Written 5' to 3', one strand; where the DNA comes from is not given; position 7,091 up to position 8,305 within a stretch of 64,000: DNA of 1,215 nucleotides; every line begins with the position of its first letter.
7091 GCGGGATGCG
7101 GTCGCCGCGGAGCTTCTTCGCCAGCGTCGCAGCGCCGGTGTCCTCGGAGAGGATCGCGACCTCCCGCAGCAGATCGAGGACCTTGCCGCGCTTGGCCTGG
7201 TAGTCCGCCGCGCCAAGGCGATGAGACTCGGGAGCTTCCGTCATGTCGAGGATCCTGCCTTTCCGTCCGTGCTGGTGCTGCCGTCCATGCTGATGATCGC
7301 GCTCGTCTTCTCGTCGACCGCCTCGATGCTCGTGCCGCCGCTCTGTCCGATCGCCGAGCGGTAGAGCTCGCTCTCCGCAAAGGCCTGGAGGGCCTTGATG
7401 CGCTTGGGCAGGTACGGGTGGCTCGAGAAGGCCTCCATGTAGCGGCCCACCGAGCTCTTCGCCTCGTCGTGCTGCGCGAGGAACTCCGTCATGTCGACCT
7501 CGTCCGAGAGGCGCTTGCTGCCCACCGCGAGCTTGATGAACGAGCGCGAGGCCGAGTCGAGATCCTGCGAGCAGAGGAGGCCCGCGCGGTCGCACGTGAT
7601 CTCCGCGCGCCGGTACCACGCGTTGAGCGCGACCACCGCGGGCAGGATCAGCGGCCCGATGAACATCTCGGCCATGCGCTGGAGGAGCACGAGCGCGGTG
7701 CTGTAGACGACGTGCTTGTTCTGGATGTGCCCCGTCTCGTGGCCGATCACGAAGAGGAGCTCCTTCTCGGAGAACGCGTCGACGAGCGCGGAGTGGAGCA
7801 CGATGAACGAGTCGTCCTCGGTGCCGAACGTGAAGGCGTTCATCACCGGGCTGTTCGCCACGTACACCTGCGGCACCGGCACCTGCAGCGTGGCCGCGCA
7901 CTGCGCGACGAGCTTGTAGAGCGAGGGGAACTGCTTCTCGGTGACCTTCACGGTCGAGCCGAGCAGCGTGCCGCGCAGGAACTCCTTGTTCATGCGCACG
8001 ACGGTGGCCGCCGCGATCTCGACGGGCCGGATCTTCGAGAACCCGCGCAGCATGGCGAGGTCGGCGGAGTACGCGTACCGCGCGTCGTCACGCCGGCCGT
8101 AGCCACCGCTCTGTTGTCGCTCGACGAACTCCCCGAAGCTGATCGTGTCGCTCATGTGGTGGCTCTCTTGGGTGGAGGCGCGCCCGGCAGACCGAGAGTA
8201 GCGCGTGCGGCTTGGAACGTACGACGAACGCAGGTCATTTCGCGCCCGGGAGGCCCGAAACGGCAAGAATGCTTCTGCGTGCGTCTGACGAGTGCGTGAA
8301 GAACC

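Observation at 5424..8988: VapBC module followed by a soluble M48 metallopeptidase translationally coupled to a dynamin-like GTPase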

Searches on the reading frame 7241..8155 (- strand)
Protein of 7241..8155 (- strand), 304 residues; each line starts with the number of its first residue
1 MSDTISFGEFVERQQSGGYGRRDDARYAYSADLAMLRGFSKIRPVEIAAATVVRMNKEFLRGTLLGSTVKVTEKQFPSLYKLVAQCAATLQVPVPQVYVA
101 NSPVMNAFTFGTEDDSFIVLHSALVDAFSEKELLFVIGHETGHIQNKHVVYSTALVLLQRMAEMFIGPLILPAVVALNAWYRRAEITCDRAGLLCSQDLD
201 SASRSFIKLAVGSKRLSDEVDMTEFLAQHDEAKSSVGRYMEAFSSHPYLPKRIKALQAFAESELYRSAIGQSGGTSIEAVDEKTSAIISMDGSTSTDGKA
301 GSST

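Call 4: search_protein_families(library=pfam, proteins=[window:7241-8155:-], max_evalue=0.01)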
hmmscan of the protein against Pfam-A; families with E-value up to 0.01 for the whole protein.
window:7241-8155:- (304 aa): 2 families
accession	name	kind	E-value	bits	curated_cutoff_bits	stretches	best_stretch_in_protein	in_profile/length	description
PF01435.24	Peptidase_M48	-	9.8e-30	104.2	20.3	1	74-258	2-184/186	Peptidase family M48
PF05569.17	Peptidase_M56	-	0.00028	20.6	31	1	101-215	162-272/296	BlaR1 peptidase M56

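Call 5: search_protein_families(library=padloc, proteins=[window:7241-8155:-], max_evalue=0.01)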
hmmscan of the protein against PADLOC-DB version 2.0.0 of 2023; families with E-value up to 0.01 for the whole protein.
window:7241-8155:- (304 aa): 0 families

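Call 6: search_protein_families(library=ncbifam, proteins=[window:7241-8155:-], max_evalue=0.01)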
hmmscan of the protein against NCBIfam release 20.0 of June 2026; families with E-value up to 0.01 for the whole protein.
window:7241-8155:- (304 aa): 12 families
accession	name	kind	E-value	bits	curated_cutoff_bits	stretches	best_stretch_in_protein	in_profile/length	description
NF003425.0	PRK04897.1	equivalog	8.7e-17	61.3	355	1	68-160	71-164/298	zinc metalloprotease HtpX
NF002669.0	PRK02391.1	equivalog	4.4e-16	58.9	341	1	69-166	69-167/298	zinc metalloprotease HtpX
NF002839.0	PRK03072.1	equivalog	7.1e-15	54.9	412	1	69-153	64-149/291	zinc metalloprotease HtpX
NF002322.0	PRK01265.1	equivalog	8.4e-14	51.8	275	1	68-157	74-164/325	zinc metalloprotease HtpX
NF002363.0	PRK01345.1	equivalog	1.2e-13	50.9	422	1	69-153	59-144/318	zinc metalloprotease HtpX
NF003965.0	PRK05457.1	equivalog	1.3e-13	50.9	245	1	76-165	76-163/285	protease HtpX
NF002826.0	PRK03001.1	equivalog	1.8e-13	50.3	369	1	69-154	60-146/285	zinc metalloprotease HtpX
NF002775.0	PRK02870.1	equivalog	1.4e-12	47.5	285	1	73-157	111-197/338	zinc metalloprotease HtpX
NF000326.1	blaR1_generic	equivalog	7.4e-09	34.5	400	1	78-241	142-297/585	BlaR1 family beta-lactam sensor/signal transducer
NF033109.1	sensor_MecR1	exception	0.00068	18.2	1200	1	90-193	155-253/585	beta-lactam sensor/signal transducer MecR1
NF052400.1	M48_BAM_BepA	equivalog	0.0015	17.4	570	1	82-150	80-144/483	beta-barrel assembly-enhancing protease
NF052399.1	M48_lipo_LoiP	exception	0.0083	15.6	365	0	97-149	91-138/247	metalloprotease LoiP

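Call 8: find_homologous_proteins(query=window:7241-8155:-, max_evalue=0.00001)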
Query window:7241-8155:- (304 aa): 1838 proteins with E <= 0.00001 among 3220 candidates; the best 120 are listed.
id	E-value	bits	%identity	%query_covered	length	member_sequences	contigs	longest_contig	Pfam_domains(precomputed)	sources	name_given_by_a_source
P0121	1.3e-180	617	94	100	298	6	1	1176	PF01435.25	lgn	-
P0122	3.6e-172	589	90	97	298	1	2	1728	PF01435.25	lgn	-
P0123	1.8e-169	580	88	97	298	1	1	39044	PF01435.25,PF05569.18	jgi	-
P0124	2.0e-169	580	87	100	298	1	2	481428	PF01435.25,PF05569.18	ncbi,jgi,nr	ncbi:MAG: M48 family metallopeptidase [Sandaracinaceae bacterium]|nr:M48 family metallopeptidase [Sa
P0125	4.6e-169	579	86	100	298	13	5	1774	PF01435.25,PF05569.18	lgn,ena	-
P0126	1.5e-167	574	87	97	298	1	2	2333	PF01435.25,PF05569.18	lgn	-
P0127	8.5e-166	568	84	100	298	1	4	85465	PF01435.25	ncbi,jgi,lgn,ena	ncbi:MAG: M48 family metallopeptidase [Deltaproteobacteria bacterium]|jgi:Zn-dependent protease with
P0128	2.0e-165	567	86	97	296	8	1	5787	PF01435.25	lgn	-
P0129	2.2e-165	567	84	100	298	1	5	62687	PF01435.25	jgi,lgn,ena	jgi:Zn-dependent protease with chaperone function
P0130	8.0e-165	565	84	100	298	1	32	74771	PF01435.25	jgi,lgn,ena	jgi:Zn-dependent protease with chaperone function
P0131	2.1e-164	563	84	100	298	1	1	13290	PF01435.25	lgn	-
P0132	3.7e-162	556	84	100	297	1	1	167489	PF01435.25,PF05569.18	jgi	jgi:Zn-dependent protease with chaperone function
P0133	9.1e-160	548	82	97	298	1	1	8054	PF01435.25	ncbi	-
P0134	3.6e-156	536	91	89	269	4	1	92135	PF01435.25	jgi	jgi:Zn-dependent protease with chaperone function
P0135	4.7e-149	513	78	97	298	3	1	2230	PF01435.25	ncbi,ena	-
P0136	1.2e-143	495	73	98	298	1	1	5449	PF01435.25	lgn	-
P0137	6.4e-142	490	74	100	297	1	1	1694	PF01435.25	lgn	-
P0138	2.0e-137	475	73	95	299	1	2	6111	PF01435.25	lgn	-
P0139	1.9e-135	468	72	100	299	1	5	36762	PF01435.25,PF05569.18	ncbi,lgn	-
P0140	8.7e-133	460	70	97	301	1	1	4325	PF01435.25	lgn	-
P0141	4.1e-131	454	70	95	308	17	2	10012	PF01435.25,PF05569.18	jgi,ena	-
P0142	4.9e-131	454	70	95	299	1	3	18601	PF01435.25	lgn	-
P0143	1.4e-121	423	66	95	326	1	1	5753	PF01435.25,PF05569.18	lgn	-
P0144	1.9e-121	423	64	100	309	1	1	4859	PF01435.25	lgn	-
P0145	2.0e-120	419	65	95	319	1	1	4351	PF01435.25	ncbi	-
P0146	2.6e-120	419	64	100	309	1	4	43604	PF01435.25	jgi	jgi:Zn-dependent protease with chaperone function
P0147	6.6e-120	418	66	95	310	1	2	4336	PF01435.25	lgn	-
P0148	1.7e-119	416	63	99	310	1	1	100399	PF01435.25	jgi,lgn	jgi:Zn-dependent protease with chaperone function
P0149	2.6e-119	416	62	100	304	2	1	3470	PF01435.25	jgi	jgi:Zn-dependent protease with chaperone function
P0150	1.9e-118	413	61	100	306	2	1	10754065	PF01435.25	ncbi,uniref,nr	ncbi:M48 family metallopeptidase [Sandaracinus amylolyticus]|uniref:M48 family metallopeptidase n=1 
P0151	2.1e-118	413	64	99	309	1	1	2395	PF01435.25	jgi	jgi:Zn-dependent protease with chaperone function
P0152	2.4e-118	412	62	100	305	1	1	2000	PF01435.25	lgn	-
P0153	3.1e-118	412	62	100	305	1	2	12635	PF01435.25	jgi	jgi:Zn-dependent protease with chaperone function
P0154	4.9e-118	411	63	96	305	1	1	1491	PF01435.25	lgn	-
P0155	1.2e-117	410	61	99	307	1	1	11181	PF01435.25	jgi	jgi:Zn-dependent protease with chaperone function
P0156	2.1e-117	409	62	97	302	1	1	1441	PF01435.25,PF05569.18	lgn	-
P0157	2.3e-117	409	61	99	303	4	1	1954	PF01435.25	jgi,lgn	jgi:Zn-dependent protease with chaperone function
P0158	2.4e-117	409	63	100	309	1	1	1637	PF01435.25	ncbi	-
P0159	2.7e-117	409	64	96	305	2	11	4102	PF01435.25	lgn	-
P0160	5.5e-117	408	61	99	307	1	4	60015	PF01435.25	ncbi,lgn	-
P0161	5.9e-117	408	63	97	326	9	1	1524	PF01435.25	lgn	-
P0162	3.2e-116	405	61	100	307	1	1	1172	PF01435.25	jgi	jgi:Zn-dependent protease with chaperone function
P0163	3.7e-116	405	62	97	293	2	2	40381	PF01435.25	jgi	jgi:Zn-dependent protease with chaperone function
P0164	3.8e-116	405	63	95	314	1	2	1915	PF01435.25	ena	-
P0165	9.0e-116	404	63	97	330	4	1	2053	PF01435.25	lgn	-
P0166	1.1e-115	404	63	96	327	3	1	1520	PF01435.25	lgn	-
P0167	1.1e-115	404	63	96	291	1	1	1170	PF01435.25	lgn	-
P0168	1.2e-115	404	62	96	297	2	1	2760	PF01435.25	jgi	jgi:Zn-dependent protease with chaperone function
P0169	1.2e-115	404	62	96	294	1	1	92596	PF01435.25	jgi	jgi:Zn-dependent protease with chaperone function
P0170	1.2e-115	404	63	96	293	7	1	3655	PF01435.25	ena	-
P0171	1.6e-115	403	61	100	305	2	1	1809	PF01435.25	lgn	-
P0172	1.9e-115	403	60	100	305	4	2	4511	PF01435.25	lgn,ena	-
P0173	6.8e-115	401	62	96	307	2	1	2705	PF01435.25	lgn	-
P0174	7.7e-115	401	63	96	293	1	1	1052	PF01435.25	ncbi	-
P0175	8.1e-115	401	60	100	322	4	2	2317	PF01435.25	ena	-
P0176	1.0e-114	400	63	95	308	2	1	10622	PF01435.25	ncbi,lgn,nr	ncbi:MAG: M48 family metallopeptidase [Myxococcota bacterium]|nr:M48 family metallopeptidase [Myxoco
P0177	1.2e-114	400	61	96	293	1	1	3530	PF01435.25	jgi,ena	-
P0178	1.5e-114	400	63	96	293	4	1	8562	PF01435.25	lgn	-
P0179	1.8e-114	400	62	96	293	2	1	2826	PF01435.25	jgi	jgi:Zn-dependent protease with chaperone function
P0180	5.3e-114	398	60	99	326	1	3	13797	PF01435.25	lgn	-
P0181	1.4e-113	397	62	95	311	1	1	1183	PF01435.25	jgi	jgi:Zn-dependent protease with chaperone function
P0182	1.8e-113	396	61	96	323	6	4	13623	PF01435.25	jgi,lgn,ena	-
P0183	2.5e-113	396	60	99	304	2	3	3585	PF01435.25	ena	-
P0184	2.7e-113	396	59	100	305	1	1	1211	PF01435.25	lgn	-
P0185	4.0e-113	395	61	95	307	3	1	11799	PF01435.25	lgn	-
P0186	7.4e-113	394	62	96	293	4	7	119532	PF01435.25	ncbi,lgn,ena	-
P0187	1.0e-112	394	61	95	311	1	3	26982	PF01435.25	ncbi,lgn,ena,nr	ncbi:MAG: M48 family metallopeptidase [Sandaracinaceae bacterium]|nr:M48 family metallopeptidase [Sa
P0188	2.5e-112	393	61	96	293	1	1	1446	PF01435.25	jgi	-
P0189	7.0e-112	391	59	99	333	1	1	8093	PF01435.25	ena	-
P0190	1.1e-111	391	62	94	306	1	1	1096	PF01435.25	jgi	-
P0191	1.3e-111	390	60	95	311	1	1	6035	PF01435.25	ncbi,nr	ncbi:MAG: M48 family metallopeptidase [Sandaracinaceae bacterium]|nr:M48 family metallopeptidase [Sa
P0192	1.4e-111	390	61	93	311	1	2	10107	PF01435.25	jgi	jgi:Zn-dependent protease with chaperone function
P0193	3.4e-111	389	61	93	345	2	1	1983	PF01435.25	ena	-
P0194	3.6e-111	389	62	95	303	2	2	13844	PF01435.25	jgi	-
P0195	5.2e-111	388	60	94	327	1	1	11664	PF01435.25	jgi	jgi:Zn-dependent protease with chaperone function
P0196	9.8e-111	387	61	96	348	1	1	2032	PF01435.25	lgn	-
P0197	1.1e-110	387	59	98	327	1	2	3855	PF01435.25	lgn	-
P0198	1.3e-110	387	61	95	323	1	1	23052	PF01435.25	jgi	jgi:Zn-dependent protease with chaperone function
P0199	1.4e-110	387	59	99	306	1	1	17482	PF01435.25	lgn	-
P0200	4.5e-110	385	59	98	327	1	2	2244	PF01435.25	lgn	-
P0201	4.8e-110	385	60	97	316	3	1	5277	PF01435.25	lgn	-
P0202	8.4e-110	384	61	94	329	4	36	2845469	PF01435.25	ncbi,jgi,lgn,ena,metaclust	ncbi:MAG: M48 family metallopeptidase [Sandaracinaceae bacterium]|metaclust:\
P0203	9.3e-110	384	61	97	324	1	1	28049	PF01435.25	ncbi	-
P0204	9.6e-110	384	60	95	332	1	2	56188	PF01435.25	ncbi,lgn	ncbi:MAG: M48 family metallopeptidase [Sandaracinaceae bacterium]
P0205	9.7e-110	384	60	95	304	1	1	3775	PF01435.25,PF05569.18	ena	-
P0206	9.8e-110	384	58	98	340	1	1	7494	PF01435.25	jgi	jgi:Zn-dependent protease with chaperone function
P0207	1.8e-109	383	58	98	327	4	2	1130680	PF01435.25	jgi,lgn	jgi:Zn-dependent protease with chaperone function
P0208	2.4e-109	383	60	93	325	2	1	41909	PF01435.25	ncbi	ncbi:MAG: M48 family metallopeptidase [Sandaracinaceae bacterium]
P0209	2.5e-109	383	61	94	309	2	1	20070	PF01435.25,PF05569.18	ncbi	-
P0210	3.8e-109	382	59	97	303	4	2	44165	PF01435.25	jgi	-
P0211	6.5e-109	381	61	94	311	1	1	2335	PF01435.25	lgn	-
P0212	7.2e-109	381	59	100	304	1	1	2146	PF01435.25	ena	-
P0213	7.2e-109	381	60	95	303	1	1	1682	PF01435.25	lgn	-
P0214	7.8e-109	381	58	97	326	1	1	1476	PF01435.25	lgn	-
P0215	9.7e-109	381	59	93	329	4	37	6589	PF01435.25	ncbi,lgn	-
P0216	1.2e-108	381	60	93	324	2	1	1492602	PF01435.25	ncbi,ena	-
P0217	1.5e-108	380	60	93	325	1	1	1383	PF01435.25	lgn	-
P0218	1.8e-108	380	58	96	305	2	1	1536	PF01435.25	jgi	jgi:Zn-dependent protease with chaperone function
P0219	2.3e-108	380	57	97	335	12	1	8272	PF01435.25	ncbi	-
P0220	6.2e-108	378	58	97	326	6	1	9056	PF01435.25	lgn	-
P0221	9.8e-108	378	58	100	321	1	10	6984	PF01435.25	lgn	-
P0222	1.3e-107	377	60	94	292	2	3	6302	PF01435.25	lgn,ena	-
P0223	1.4e-107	377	58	95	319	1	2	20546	PF01435.25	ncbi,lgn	-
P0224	1.6e-107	377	56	98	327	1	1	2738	PF01435.25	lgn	-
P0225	1.7e-107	377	60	94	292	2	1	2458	PF01435.25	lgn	-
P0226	2.4e-107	376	59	93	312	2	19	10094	PF01435.25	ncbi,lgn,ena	ncbi:MAG TPA: M48 family metallopeptidase [Sandaracinaceae bacterium]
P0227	7.2e-107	375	59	95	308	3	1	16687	PF01435.25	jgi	jgi:Zn-dependent protease with chaperone function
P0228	1.5e-106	374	60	98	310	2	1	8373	PF01435.25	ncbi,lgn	-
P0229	3.1e-106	373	57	97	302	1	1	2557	PF01435.25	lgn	-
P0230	3.5e-106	373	59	95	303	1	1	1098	PF01435.25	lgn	-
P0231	3.6e-106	372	57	97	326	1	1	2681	PF01435.25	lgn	-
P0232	3.7e-106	372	61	91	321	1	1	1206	PF01435.25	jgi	jgi:Zn-dependent protease with chaperone function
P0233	4.7e-106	372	57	95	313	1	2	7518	PF01435.25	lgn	-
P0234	7.0e-106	372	56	97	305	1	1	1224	PF01435.25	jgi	jgi:Zn-dependent protease with chaperone function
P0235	7.1e-106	372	59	97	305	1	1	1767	PF01435.25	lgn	-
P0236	9.5e-106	371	57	95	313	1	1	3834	PF01435.25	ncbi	-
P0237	9.9e-106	371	56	98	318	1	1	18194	PF01435.25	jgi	-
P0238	1.1e-105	371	59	99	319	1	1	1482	PF01435.25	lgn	-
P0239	1.1e-105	371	57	95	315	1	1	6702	PF01435.25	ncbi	-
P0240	1.4e-105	371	57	98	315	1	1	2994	PF01435.25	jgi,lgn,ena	-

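Call 13: search_solved_structures(query=window:7241-8155:-, max_evalue=0.01, show_alignments=2)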
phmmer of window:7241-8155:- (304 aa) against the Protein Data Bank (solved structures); distinct sequences matched with E-value up to 0.01: 2.
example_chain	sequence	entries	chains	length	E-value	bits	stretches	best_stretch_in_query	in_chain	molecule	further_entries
3cqb_A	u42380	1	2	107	0.00036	23.1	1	80-153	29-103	Probable protease htpX homolog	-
28jl_F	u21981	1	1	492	0.0043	19.6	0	87-252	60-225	Beta-barrel assembly-enhancing protease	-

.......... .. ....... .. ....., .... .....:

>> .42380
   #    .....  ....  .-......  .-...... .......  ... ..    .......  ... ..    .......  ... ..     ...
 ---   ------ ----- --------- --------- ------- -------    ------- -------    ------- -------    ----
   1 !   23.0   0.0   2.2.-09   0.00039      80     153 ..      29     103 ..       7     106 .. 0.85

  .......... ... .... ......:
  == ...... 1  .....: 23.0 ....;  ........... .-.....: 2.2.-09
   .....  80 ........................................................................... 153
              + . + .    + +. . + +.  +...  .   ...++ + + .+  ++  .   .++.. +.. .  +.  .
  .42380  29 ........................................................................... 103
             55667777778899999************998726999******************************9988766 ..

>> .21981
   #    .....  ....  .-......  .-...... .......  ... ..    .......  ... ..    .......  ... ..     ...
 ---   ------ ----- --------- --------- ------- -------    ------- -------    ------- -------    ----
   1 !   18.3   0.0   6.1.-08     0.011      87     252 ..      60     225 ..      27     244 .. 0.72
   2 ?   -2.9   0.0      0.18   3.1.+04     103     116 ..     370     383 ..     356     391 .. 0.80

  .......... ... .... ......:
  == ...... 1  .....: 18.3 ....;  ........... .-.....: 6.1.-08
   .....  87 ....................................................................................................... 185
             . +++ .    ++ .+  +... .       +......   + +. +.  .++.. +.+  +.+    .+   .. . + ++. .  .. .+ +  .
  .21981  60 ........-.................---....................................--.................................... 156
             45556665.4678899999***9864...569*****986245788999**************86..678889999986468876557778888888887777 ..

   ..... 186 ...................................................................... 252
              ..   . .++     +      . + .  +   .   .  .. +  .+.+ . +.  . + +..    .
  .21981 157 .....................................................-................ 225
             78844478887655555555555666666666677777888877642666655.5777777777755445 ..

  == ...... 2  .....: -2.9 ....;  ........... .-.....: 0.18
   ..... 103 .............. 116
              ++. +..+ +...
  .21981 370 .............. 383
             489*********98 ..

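Call 19: search_protein_representatives(protein=window:7241-8155:-)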
Query: 304 residues. Proteins with E-value up to 0.001 (for the whole library): 6339; up to 1e-10: 2634; up to 1e-30: 235. The best 150 are listed.
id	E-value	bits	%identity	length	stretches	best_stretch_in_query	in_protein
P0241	1.2e-104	365.8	57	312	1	6-294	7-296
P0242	1.3e-77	277.1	48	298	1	5-290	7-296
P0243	7.7e-77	274.6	46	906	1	4-292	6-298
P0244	6.2e-75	268.4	46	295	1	6-288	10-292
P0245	9.3e-75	267.8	47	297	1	20-288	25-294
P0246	1.9e-66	240.5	44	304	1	3-273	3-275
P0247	1.4e-65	237.7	44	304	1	23-286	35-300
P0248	1.5e-62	227.7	43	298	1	7-289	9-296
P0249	4.7e-61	222.8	39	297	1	3-271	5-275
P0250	1.1e-58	215.0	42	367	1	22-278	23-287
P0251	1.7e-57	211.1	45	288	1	25-290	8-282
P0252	1.8e-57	211.1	43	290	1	21-290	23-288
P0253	8.3e-57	208.9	42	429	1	23-269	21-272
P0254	5.4e-56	206.2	46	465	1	26-271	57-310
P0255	1.5e-55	204.8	51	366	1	64-272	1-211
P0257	4.7e-55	203.2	38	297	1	5-288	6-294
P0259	2.6e-53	197.5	43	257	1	26-267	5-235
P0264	7.5e-51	189.4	40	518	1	26-288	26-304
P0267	3.5e-49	183.9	36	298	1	6-280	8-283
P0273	1.1e-46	175.8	36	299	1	4-287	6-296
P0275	1.3e-46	175.5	35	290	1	5-283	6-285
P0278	1.1e-45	172.4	37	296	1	7-290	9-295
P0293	5.6e-43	163.6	37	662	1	23-265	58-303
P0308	1.0e-40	156.2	37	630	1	26-263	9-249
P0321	2.9e-39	151.4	40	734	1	59-273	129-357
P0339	2.8e-37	144.9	34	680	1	27-268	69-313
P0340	3.1e-37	144.7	34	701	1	26-267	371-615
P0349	6.2e-37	143.8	43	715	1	60-274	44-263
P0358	3.3e-36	141.4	43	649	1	67-271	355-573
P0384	2.2e-34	135.4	36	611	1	51-279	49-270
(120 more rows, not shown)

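Call 20: search_protein_families(library=pfam, proteins=[P0243, P0293, P0308, P0321, P0339, P0340, P0349, P0358, P0384, P0264], max_evalue=0.001)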
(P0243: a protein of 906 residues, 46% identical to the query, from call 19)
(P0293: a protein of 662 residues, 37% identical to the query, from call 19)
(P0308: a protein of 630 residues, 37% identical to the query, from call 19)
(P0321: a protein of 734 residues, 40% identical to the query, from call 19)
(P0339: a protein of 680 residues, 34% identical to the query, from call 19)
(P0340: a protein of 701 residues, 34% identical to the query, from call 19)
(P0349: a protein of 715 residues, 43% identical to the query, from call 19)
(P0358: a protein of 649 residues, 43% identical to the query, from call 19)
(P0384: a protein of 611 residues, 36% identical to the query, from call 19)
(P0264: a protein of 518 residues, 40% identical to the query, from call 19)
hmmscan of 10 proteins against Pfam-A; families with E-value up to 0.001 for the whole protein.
P0243 (906 aa): 8 families
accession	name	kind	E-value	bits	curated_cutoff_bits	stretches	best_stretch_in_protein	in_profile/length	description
PF00350.29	Dynamin_N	-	1.8e-28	100.1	27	1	351-512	1-167/168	Dynamin family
PF01435.24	Peptidase_M48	-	3.8e-24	86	20.3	1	79-263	2-184/186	Peptidase family M48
PF01926.29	MMR_HSR1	-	1.4e-09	38.5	21.9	1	351-512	2-113/113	50S ribosome-binding GTPase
PF00009.33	GTP_EFTU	-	1.4e-07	31.7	26.5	1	350-569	5-185/188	Elongation factor Tu GTP binding domain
PF21808.2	Dynamin-like_hel_bact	-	2.1e-06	27.6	28.3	0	551-643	10-98/373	Bacterial dynamin-like protein, helical domain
PF02421.24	FeoB_N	-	0.00022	21.2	27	0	444-534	46-136/156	Ferrous iron transport protein B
PF04548.22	AIG1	-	0.00024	20.9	27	0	444-535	48-149/212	AIG1 family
PF03193.22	RsgA_GTPase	-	0.00077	19.8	30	0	312-372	71-130/174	RsgA GTPase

P0293 (662 aa): 3 families
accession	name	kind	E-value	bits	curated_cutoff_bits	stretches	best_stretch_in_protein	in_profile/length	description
PF01435.24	Peptidase_M48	-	6.3e-26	91.8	20.3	1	113-296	5-184/186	Peptidase family M48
PF12773.13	DZR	-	9.1e-05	23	27.3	0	8-37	15-45/45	Double zinc ribbon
PF18912.6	DZR_2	-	0.00012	22.2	27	0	319-378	9-55/56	Double zinc ribbon domain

P0308 (630 aa): 1 family
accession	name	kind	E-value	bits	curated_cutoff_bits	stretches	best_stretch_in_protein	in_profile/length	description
PF01435.24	Peptidase_M48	-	1e-25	91.1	20.3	1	63-244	7-184/186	Peptidase family M48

P0321 (734 aa): 9 families
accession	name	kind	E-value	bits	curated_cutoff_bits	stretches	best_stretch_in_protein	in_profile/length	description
PF01435.24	Peptidase_M48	-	4.9e-23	82.3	20.3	1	144-342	2-184/186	Peptidase family M48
PF12773.13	DZR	-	1.7e-18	67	27.3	2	387-430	1-45/45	Double zinc ribbon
PF13240.11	Zn_Ribbon_1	-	6.9e-15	54.7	25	1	5-26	2-23/23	zinc-ribbon domain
PF13248.11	Zn_ribbon_3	-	8.7e-09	35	27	0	28-48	2-22/26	zinc-ribbon domain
PF17032.10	Zn_ribbon_15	-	9.6e-06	26.8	28.9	0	381-405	49-73/73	zinc-ribbon family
PF24463.1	DUF7577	-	5.9e-05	23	28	1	5-26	5-26/27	Domain of unknown function (DUF7577)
PF18912.6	DZR_2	-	0.00014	22.1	27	0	4-49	9-56/56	Double zinc ribbon domain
PF24460.1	DUF7575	-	0.00048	19.9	28.5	0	3-26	4-27/28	Domain of unknown function (DUF7575)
PF18894.6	PhageMetallopep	-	0.00099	19.6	23.7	0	174-216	54-97/134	Putative phage metallopeptidase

P0339 (680 aa): 2 families
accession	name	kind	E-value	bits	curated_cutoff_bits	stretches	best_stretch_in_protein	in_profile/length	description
PF01435.24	Peptidase_M48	-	4.3e-14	53.2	20.3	1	132-303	17-184/186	Peptidase family M48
PF12773.13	DZR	-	8.6e-06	26.3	27.3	0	326-366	14-45/45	Double zinc ribbon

P0340 (701 aa): 2 families
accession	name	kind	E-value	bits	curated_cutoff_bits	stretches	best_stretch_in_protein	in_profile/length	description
PF01435.24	Peptidase_M48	-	4.3e-20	72.8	20.3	1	420-605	2-183/186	Peptidase family M48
PF09851.14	SHOCT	-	9.2e-07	28.9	27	1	670-695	2-27/28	Short C-terminal domain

P0349 (715 aa): 1 family
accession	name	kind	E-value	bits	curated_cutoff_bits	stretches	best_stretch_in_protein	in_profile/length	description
PF01435.24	Peptidase_M48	-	7.8e-15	55.6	20.3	1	79-136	22-83/186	Peptidase family M48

P0358 (649 aa): 8 families
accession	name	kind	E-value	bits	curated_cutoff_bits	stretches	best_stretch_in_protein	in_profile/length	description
PF00069.31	Pkinase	-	9.8e-43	146.9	31.7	1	17-267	1-256/263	Protein kinase domain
PF07714.23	PK_Tyr_Ser-Thr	-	8.8e-27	94.5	23.1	1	19-214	3-206/258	Protein tyrosine and serine/threonine kinase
PF01435.24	Peptidase_M48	-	5.2e-22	79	20.3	1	363-561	3-185/186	Peptidase family M48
PF12773.13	DZR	-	1.2e-07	32.2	27.3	1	591-645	1-45/45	Double zinc ribbon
PF13240.11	Zn_Ribbon_1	-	1.6e-06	28.1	25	0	627-647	2-22/23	zinc-ribbon domain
PF01636.29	APH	-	7.5e-05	23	23.2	1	96-161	125-199/239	Phosphotransferase enzyme family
PF17032.10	Zn_ribbon_15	-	0.0001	23.5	28.9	0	582-609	46-73/73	zinc-ribbon family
PF03109.22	ABC1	-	0.00013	21.6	22.9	1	86-160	143-215/244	ABC1 atypical kinase-like domain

P0384 (611 aa): 3 families
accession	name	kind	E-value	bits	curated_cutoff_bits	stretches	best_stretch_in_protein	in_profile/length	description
PF01435.24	Peptidase_M48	-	3.7e-26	92.5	20.3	1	68-248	2-183/186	Peptidase family M48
PF05569.17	Peptidase_M56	-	5.6e-07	29.5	31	1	37-183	108-247/296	BlaR1 peptidase M56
PF13637.12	Ank_4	-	0.00046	20.9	22.7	0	457-505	3-50/50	Ankyrin repeats (many copies)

P0264 (518 aa): 1 family
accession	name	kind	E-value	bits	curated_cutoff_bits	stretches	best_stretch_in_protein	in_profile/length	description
PF01435.24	Peptidase_M48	-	8.8e-27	94.6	20.3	1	74-270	2-183/186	Peptidase family M48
